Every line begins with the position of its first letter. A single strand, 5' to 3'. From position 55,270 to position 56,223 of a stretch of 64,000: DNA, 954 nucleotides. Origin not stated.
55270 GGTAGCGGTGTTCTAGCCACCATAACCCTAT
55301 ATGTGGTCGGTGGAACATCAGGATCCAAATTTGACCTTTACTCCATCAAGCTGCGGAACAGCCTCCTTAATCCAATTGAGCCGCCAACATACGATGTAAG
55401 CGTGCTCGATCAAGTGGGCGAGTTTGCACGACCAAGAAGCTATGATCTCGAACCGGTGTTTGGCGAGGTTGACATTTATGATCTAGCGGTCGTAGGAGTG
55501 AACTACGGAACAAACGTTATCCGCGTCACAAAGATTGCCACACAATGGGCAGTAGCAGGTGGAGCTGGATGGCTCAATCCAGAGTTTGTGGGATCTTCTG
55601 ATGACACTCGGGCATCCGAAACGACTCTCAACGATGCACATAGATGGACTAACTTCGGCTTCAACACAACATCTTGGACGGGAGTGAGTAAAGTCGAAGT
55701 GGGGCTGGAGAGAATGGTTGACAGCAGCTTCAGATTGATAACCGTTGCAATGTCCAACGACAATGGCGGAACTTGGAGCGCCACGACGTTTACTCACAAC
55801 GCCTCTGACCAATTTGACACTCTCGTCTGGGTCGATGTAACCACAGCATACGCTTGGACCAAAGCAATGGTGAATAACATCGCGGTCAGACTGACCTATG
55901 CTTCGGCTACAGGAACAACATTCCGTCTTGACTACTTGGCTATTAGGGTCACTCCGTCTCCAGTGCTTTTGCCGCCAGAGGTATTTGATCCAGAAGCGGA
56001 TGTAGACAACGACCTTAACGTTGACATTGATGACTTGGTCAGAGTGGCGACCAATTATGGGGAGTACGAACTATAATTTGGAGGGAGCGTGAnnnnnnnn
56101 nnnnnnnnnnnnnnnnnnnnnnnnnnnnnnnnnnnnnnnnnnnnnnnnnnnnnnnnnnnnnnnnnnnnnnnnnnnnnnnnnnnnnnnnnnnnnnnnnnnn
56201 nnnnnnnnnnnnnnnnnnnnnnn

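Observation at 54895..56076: Cohesin protein with a split dockerin: two half-sites separated by an inserted module of about 155 aa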

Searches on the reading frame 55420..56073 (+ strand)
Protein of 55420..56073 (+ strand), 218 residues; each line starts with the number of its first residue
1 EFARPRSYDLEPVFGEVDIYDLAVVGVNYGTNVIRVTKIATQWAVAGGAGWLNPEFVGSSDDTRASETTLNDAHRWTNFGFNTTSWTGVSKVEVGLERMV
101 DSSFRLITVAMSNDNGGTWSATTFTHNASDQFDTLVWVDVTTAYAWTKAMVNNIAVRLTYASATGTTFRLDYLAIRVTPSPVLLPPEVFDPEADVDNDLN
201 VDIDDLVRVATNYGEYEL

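Call 21: find_homologous_proteins(query=A2, max_evalue=0.01)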
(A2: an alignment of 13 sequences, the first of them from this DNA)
Query A2 (13 sequences) (218 aa, profile of the alignment): 23 proteins with E <= 0.01 among 6170 candidates.
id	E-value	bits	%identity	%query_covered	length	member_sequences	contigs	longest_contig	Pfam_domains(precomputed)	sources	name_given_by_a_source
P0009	7.4e-104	364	64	100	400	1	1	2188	-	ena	-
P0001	9.6e-104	364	100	100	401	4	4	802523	-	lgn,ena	-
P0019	2.0e-102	359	53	98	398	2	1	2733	-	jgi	-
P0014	2.6e-102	359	54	100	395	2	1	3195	-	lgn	-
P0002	3.5e-102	359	76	100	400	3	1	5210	-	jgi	jgi:hypothetical protein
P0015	1.5e-100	353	57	98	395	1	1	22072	-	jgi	jgi:hypothetical protein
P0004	4.3e-98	345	67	100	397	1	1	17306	-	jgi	jgi:hypothetical protein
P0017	1.1e-97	344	50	100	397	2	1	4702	-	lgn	-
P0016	1.0e-96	341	72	100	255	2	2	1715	-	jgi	jgi:hypothetical protein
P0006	1.8e-96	340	65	100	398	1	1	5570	-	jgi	jgi:hypothetical protein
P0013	2.7e-96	339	63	100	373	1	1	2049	-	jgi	-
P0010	3.0e-96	339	63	100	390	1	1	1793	-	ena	-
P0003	8.2e-95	335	71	100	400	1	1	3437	-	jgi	jgi:hypothetical protein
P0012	1.1e-92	328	61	100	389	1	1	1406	-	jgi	-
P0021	3.2e-92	326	66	100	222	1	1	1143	-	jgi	jgi:hypothetical protein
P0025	3.0e-61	225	39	100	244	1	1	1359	-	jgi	jgi:hypothetical protein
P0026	4.4e-43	165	38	92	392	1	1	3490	PF00404.25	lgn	-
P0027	7.3e-41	158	36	93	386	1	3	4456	PF00404.25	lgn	-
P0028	1.2e-39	154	33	93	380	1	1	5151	PF00404.25,PF00963.25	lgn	-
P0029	2.4e-36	143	33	92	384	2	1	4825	-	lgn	-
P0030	1.4e-3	36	30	65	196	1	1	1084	-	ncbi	-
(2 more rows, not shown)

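Call 23: search_protein_families(library=pfam, proteins=[P0025, P0026, P0027, P0028, P0029, P0030], max_evalue=1)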
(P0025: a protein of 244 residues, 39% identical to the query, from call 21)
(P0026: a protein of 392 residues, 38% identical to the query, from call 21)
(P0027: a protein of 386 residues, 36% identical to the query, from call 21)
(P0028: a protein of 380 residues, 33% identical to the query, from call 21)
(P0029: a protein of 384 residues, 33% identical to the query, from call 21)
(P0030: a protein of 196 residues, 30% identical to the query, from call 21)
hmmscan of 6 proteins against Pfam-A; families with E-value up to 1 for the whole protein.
P0025 (244 aa): 0 families

P0026 (392 aa): 4 families
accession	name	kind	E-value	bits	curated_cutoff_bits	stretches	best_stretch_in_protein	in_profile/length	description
PF00404.24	Dockerin_1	-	6.2e-07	30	22.9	1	366-382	36-52/57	Dockerin type I domain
PF13202.12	EF-hand_5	-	0.15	12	25.9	0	366-381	8-23/25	EF hand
PF07705.17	CARDB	-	0.2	12.3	22.7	1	277-310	17-50/101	CARDB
PF13517.12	FG-GAP_3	-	0.83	10.7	26.9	0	176-198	38-60/61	FG-GAP-like repeat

P0027 (386 aa): 2 families
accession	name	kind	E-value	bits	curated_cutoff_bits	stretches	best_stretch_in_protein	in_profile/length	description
PF00404.24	Dockerin_1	-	2.3e-05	25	22.9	1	359-378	1-20/57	Dockerin type I domain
PF13517.12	FG-GAP_3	-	0.85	10.7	26.9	0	159-194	29-60/61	FG-GAP-like repeat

P0028 (380 aa): 3 families
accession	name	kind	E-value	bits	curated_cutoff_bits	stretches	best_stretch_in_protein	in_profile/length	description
PF00404.24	Dockerin_1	-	4.2e-07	30.5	22.9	2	176-201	2-24/57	Dockerin type I domain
PF00963.24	Cohesin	-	5.4e-06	27.1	24.1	1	44-149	8-118/139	Cohesin domain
PF19850.4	DUF6325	-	0.021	15.4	23.4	1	344-373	15-44/141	Family of unknown function (DUF6325)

P0029 (384 aa): 2 families
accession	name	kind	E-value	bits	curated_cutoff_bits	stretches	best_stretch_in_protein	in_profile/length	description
PF00963.24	Cohesin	-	0.00065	20.4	24.1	1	40-142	5-113/139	Cohesin domain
PF00404.24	Dockerin_1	-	0.019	15.6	22.9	0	356-372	1-17/57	Dockerin type I domain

P0030 (196 aa): 0 families

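Call 26: find_homologous_proteins(query=A3, max_evalue=0.01)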
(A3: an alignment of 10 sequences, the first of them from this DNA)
Query A3 (10 sequences) (218 aa, profile of the alignment): 37 proteins with E <= 0.01 among 3501 candidates.
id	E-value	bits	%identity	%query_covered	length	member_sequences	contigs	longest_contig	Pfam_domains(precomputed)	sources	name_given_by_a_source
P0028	5.2e-83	296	33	93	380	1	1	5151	PF00404.25,PF00963.25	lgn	-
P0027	3.0e-82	293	36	93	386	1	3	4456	PF00404.25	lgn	-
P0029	1.9e-79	284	33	92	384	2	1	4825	-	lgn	-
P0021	9.8e-75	269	66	100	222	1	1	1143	-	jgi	jgi:hypothetical protein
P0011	1.6e-74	268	61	100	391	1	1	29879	-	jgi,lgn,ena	-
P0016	3.6e-72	260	72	100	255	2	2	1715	-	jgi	jgi:hypothetical protein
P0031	2.0e-70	255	35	94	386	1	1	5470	PF00404.25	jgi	jgi:hypothetical protein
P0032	5.7e-65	237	32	93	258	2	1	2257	-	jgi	-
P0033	4.9e-63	231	36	94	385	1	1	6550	-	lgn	-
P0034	3.0e-58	215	35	91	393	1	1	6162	PF00404.25,PF00963.25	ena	-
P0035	2.0e-57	212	34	91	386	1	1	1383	PF00963.25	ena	-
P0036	4.2e-54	201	36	93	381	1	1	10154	PF00404.25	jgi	-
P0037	4.1e-53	198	34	91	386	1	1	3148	-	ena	-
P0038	3.3e-52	195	34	92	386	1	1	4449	-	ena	-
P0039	4.7e-49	185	31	91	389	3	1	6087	-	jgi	jgi:hypothetical protein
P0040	5.8e-46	175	30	99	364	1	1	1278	PF00404.25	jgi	jgi:hypothetical protein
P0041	4.2e-20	90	29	54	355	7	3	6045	-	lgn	-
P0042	5.5e-20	90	33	59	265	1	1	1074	-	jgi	-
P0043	1.9e-14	72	30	52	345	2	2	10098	-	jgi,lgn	-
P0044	2.9e-13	68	31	57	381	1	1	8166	-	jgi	-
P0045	1.3e-8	53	53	14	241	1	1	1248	PF00404.25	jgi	jgi:hypothetical protein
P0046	1.3e-8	53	57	14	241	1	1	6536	PF00404.25,PF00963.25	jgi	jgi:hypothetical protein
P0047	5.1e-6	44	25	34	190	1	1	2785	-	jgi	jgi:hypothetical protein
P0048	1.8e-5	42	52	10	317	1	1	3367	PF00404.25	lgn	-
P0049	3.4e-5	41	67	11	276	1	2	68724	PF00404.25,PF21347.3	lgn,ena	-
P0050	3.4e-5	41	67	11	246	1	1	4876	PF00404.25,PF21347.3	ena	-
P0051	4.0e-5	41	68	11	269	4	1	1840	PF00404.25,PF21347.3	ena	-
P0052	4.1e-5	41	64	11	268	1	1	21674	PF00404.25,PF21347.3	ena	-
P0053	5.3e-5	41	67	11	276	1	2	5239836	PF00404.25,PF21347.3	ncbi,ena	-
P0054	7.2e-5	40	63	11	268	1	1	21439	PF00404.25,PF21347.3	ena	-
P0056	6.9e-4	37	64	11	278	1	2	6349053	PF00404.25,PF21347.3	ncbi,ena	-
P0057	1.1e-3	37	65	11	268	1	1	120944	PF00404.25,PF21347.3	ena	-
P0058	1.3e-3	36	58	12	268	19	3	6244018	PF00404.25,PF21347.3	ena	-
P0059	1.6e-3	36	64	11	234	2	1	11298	PF00404.25,PF21347.3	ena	-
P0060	2.9e-3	35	67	11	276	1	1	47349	PF00404.25,PF21347.3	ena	-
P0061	6.0e-3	34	50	11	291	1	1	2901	PF00404.25,PF07705.18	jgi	jgi:hypothetical protein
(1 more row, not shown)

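Call 36: find_related_loci(query=A2, collection=genome_contigs, flank=6000)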
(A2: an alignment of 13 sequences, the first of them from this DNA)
Query A2 (218 aa) in genome_contigs; peptide patterns used: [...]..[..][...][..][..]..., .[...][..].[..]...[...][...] (x = any residue, [..] = any of these).
61 stretches matched a pattern, but none encodes a relative of the query by tblastn (E <= 1e-3).

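Call 37: predict_structure(alignment_id=A4)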
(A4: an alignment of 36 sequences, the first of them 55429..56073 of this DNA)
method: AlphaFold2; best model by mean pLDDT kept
length: 215 residues; sequences in the alignment: 36
mean_pLDDT: 87.1   pTM: 0.73
mean pLDDT of the five models: 87.1, 86.4, 86.4, 84.8, 82.1
residues with pLDDT >= 90: 125; 70-90: 57; 50-70: 30; < 50: 3
segments of 3 or more residues with pLDDT < 50: none
pLDDT, mean of each block of 10 residues (from residue 1): 57 76 71 88 97 88 98 93 91 96 98 98 96 97 96 97 95 86 60 75 85 67
secondary structure, 60 per line:
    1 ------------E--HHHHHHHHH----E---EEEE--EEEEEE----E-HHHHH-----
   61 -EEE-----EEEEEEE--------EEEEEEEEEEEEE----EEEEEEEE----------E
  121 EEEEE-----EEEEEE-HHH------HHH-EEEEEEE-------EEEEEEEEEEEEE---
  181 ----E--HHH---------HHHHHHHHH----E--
elements in order: H16-24 E33-36 E39-44 H51-55 E62-64 E70-76 E85-97 E102-109 E120-125 E131-136 E151-157 E165-177 H200-208

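Call 40: fold_search(model_id=the predicted structure, library=pdb)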
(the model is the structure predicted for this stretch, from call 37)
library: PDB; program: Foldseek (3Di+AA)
matches with E <= 10: 1689; with E <= 0.001: 147
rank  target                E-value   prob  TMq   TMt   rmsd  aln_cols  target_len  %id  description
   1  7ay3                  4.4e-06  1.00  0.42  0.67   4.1       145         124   13  Crystal structure of the CBM36-1 domain of a multidomain xylanase from the hindgut metagenome of Trinervitermes trinervo (released 2020-11-18)
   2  2xom_A                6.7e-06  1.00  0.40  0.55   5.5       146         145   11  Atomic resolution structure of TmCBM61 in complex with beta-1,4- galactotriose (released 2010-09-08)
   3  6r31_A                7.1e-06  1.00  0.38  0.45   9.8       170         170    9  Family 11 Carbohydrate-Binding Module from Clostridium thermocellum in complex with beta-1,3-1,4-mixed-linked tetrasac (released 2020-02-05)
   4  5xnr                  8.5e-06  1.00  0.44  0.26   4.3       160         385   12  Truncated AlyQ with CBM32 and alginate lyase domains (released 2018-06-13)
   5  4qb1                  1.3e-05  1.00  0.38  0.58   5.4       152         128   15  Structure of CBM35 from Paenibacillus barcinonensis (released 2014-10-08)
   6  4xup_C                1.4e-05  1.00  0.37  0.47   9.7       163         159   12  Structure of the N-terminal CBM22-1-CBM22-2 tandem domain from Paenibacillus barcinonensis Xyn10C (released 2015-06-03)
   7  6kjl_A                1.6e-05  1.00  0.44  0.30   3.9       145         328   16  Xylanase J from Bacillus sp. strain 41M-1 (released 2019-09-04)
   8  6kka_A                1.6e-05  1.00  0.44  0.30   3.9       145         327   16  Xylanase J mutant from Bacillus sp. 41M-1 (released 2019-09-04)
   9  2xon_L                1.7e-05  1.00  0.39  0.54   5.6       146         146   11  Structure of TmCBM61 in complex with beta-1,4-galactotriose at 1.4 A resolution (released 2010-09-08)
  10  8xmz_A                1.9e-05  1.00  0.35  0.51  11.6       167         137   11  Crystal structure of a novel porphyran-binding carbohydrate binding module (released 2024-01-17)
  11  7t7y                  2.2e-05  1.00  0.46  0.61   4.6       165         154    9  The crystal structure of family 8 carbohydrate-binding module from Dictyostelium discoideum complexed with iodine atoms (released 2022-04-20)
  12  6r3m_A                2.2e-05  1.00  0.39  0.46   9.6       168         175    9  Family 11 Carbohydrate-Binding Module from Clostridium thermocellum in complex with beta-1,3-1,4-mixed-linked tetrasac (released 2020-02-05)
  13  6zps_AAA              2.2e-05  1.00  0.35  0.15  10.7       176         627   14  Structure of Unliganded MgGH51 a-L-Arabinofuranosidase Crystal Type 3 Collected at 2.75 A (released 2020-11-11)
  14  1v0a                  2.6e-05  1.00  0.37  0.44   9.8       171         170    8  Family 11 Carbohydrate-Binding Module of cellulosomal cellulase Lic26A-Cel5E of Clostridium thermocellum (released 2005-01-12)
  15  2waa                  2.8e-05  1.00  0.37  0.25   9.6       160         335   14  Structure of a family two carbohydrate esterase from Cellvibrio japonicus (released 2009-03-24)
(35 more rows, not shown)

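Call 45: find_encoding_contigs(protein=P0036, flank=8000, max_places=1)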
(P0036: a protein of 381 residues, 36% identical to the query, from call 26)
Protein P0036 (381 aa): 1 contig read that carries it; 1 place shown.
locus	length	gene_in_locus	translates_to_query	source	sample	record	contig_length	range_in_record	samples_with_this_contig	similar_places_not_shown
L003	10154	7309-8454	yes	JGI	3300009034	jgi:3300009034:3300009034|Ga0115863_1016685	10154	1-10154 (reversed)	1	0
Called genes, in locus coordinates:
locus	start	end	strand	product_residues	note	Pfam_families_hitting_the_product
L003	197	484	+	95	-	PF00404:Dockerin_1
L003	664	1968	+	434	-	PF00801:PKD, PF18911:PKD_4, PF07705:CARDB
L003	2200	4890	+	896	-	PF00963:Cohesin (weak), PF22352:K319L-like_PKD (faint), PF00801:PKD, PF18911:PKD_4, PF00801:PKD, PF18911:PKD_4, PF07705:CARDB (weak)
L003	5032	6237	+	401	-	PF13088:BNR_2, PF15892:BNR_4 (weak), PF13088:BNR_2 (weak), PF00404:Dockerin_1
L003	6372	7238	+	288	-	PF00963:Cohesin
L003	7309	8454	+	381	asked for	PF00404:Dockerin_1 (faint)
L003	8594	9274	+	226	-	PF00963:Cohesin (weak)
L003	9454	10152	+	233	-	?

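Call 46: find_encoding_contigs(protein=P0046, flank=8000, max_places=1)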
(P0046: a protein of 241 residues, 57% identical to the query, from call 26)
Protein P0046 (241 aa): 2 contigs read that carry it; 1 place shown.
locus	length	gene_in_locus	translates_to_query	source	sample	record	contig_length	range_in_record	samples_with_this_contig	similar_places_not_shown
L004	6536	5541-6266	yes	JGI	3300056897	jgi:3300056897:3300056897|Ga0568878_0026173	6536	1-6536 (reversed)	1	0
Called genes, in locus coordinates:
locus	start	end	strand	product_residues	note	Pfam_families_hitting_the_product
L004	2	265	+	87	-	?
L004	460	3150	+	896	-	PF18911:PKD_4, PF00801:PKD, PF07705:CARDB (weak), PF00801:PKD, PF18911:PKD_4, PF16640:Big_3_5 (weak)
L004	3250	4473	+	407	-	PF13088:BNR_2, PF15892:BNR_4 (weak), PF13088:BNR_2 (weak), PF00404:Dockerin_1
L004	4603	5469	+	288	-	PF00963:Cohesin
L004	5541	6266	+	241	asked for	PF00963:Cohesin (weak), PF00404:Dockerin_1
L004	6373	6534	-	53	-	?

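Call 49: search_protein_representatives(alignment_id=A3)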
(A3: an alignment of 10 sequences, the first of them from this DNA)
Query: 10 sequences, 214 profile positions. Proteins with E-value up to 0.001 (for the whole library): 2418; up to 1e-10: 351; up to 1e-30: 42. The best 150 are listed.
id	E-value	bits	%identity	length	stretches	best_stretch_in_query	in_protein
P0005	6.0e-105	365.8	-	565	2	36-212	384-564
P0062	2.0e-93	328.1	-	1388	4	42-182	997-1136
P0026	1.4e-84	299.3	-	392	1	1-213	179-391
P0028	1.7e-83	295.7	-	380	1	2-212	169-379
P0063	8.0e-81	287.0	-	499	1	1-213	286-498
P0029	6.1e-80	284.1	-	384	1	1-213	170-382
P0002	2.5e-76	272.3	-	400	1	2-212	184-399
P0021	3.1e-75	268.7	-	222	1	2-212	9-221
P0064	6.2e-71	254.6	-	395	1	3-212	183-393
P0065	1.7e-69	249.9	-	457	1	3-212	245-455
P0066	1.9e-69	249.8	-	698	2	3-213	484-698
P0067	1.4e-68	246.9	-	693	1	5-211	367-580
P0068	9.3e-67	241.0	-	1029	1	5-210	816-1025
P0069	9.5e-67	241.0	-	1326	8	68-182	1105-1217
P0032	1.8e-65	236.8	-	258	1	2-212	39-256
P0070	6.6e-63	228.4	-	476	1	5-212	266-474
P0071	1.9e-61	223.7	-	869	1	4-212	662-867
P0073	5.6e-59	215.6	-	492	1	5-212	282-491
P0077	4.9e-50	186.4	-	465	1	1-212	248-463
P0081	1.1e-44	168.9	-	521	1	3-213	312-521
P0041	1.3e-20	90.1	-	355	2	35-164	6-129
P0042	1.8e-20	89.8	-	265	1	29-177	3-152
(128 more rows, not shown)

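Call 50: search_protein_families(library=pfam, proteins=[P0063, P0065, P0066, P0067, P0068, P0070, P0071, P0073, P0077, P0081], max_evalue=0.01)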
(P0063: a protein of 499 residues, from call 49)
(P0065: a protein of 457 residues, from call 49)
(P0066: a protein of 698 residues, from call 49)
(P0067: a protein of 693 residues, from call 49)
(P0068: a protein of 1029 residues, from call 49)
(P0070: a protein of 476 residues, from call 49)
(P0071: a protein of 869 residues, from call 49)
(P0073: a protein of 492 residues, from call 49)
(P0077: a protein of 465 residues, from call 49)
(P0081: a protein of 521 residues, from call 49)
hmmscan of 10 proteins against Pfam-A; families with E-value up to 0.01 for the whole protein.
P0063 (499 aa): 0 families

P0065 (457 aa): 2 families
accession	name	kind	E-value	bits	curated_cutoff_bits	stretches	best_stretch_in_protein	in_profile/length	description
PF00404.24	Dockerin_1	-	0.0029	18.2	22.9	0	430-447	1-18/57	Dockerin type I domain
PF00963.24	Cohesin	-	0.0051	17.5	24.1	0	42-85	6-51/139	Cohesin domain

P0066 (698 aa): 3 families
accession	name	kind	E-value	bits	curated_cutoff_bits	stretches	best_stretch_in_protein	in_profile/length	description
PF00963.24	Cohesin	-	6.1e-05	23.7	24.1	1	34-80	2-49/139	Cohesin domain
PF00404.24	Dockerin_1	-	0.0011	19.6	22.9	0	672-689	1-18/57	Dockerin type I domain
PF21471.3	Reelin_subrepeat-B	-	0.0026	18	27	0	174-211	51-77/127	Reelin subrepeat B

P0067 (693 aa): 1 family
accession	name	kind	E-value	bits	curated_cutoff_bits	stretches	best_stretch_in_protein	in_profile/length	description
PF18998.6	Flg_new_2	-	4.7e-07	30.1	23.6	1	68-137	1-69/73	Divergent InlB B-repeat domain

P0068 (1029 aa): 4 families
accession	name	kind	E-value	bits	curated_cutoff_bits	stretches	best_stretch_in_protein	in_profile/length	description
PF07705.17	CARDB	-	3.1e-10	40.6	22.7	1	414-510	8-98/101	CARDB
PF00963.24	Cohesin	-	0.00011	22.9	24.1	0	525-571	5-53/139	Cohesin domain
PF00404.24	Dockerin_1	-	0.00016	22.3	22.9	0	1003-1019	2-18/57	Dockerin type I domain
PF13584.12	BatD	-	0.0037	18.3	24.1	0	415-500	2-78/92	BatD DUF11 like domain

P0070 (476 aa): 1 family
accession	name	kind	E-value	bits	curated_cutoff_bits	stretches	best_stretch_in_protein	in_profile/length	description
PF00404.24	Dockerin_1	-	0.00013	22.6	22.9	0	445-467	31-53/57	Dockerin type I domain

P0071 (869 aa): 2 families
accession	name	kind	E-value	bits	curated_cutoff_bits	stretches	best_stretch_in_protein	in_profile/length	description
PF00082.27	Peptidase_S8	-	5.5e-63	213.4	21.8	1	173-415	3-288/288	Subtilase family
PF00963.24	Cohesin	-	0.0082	16.8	24.1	0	450-501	10-58/139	Cohesin domain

P0073 (492 aa): 2 families
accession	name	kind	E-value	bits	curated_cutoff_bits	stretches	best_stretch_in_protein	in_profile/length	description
PF00404.24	Dockerin_1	-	0.00014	22.4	22.9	0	286-312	2-24/57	Dockerin type I domain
PF00963.24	Cohesin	-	0.0016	19.1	24.1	0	68-126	4-59/139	Cohesin domain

P0077 (465 aa): 2 families
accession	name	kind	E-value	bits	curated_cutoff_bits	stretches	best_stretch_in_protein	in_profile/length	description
PF00404.24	Dockerin_1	-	1.7e-05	25.3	22.9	0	256-280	2-24/57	Dockerin type I domain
PF13731.11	WxL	-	0.0039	17.6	25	0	107-160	84-131/214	WxL domain surface cell wall-binding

P0081 (521 aa): 2 families
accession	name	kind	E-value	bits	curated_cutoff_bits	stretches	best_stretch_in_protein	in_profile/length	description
PF00404.24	Dockerin_1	-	2.1e-06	28.3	22.9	1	496-512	2-18/57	Dockerin type I domain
PF00963.24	Cohesin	-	0.00012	22.7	24.1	1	16-62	2-49/139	Cohesin domain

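Call 72: search_protein_families(library=pfam, proteins=[P0041, P0043, P0044, P0042, P0030, P0047, P0062, P0069], max_evalue=0.01)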
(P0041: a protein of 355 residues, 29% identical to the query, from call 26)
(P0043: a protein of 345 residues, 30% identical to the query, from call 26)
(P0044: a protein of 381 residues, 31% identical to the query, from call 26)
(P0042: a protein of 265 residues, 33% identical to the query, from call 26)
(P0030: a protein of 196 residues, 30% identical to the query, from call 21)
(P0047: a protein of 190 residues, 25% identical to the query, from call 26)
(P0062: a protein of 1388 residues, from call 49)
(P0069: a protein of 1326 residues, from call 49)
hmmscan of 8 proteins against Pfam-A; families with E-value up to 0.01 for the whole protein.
P0041 (355 aa): 0 families

P0043 (345 aa): 0 families

P0044 (381 aa): 1 family
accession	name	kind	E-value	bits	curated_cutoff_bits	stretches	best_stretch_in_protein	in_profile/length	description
PF08457.15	Sfi1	-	0.0004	19.5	22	1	175-254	75-154/570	Sfi1 spindle body protein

P0042 (265 aa): 0 families

P0030 (196 aa): 0 families

P0047 (190 aa): 0 families

P0062 (1388 aa): 5 families
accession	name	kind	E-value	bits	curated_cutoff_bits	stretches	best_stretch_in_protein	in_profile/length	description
PF07705.17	CARDB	-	3.6e-44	149.5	22.7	4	1225-1313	8-97/101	CARDB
PF13584.12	BatD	-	6.4e-05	23.9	24.1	0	853-894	4-43/92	BatD DUF11 like domain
PF22544.2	HYDIN_VesB_CFA65-like_Ig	-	0.00028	21.5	25.5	0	375-447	15-82/100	HYDIN/CFA65/VesB-like, Ig-like domain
PF05506.17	PLipase_C_C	-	0.0007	20.9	24.4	0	406-449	24-69/80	Bacterial phospholipase C, C-terminal domain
PF00207.28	A2M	-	0.0021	18.3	21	0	369-400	60-91/92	Alpha-2-macroglobulin family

P0069 (1326 aa): 0 families
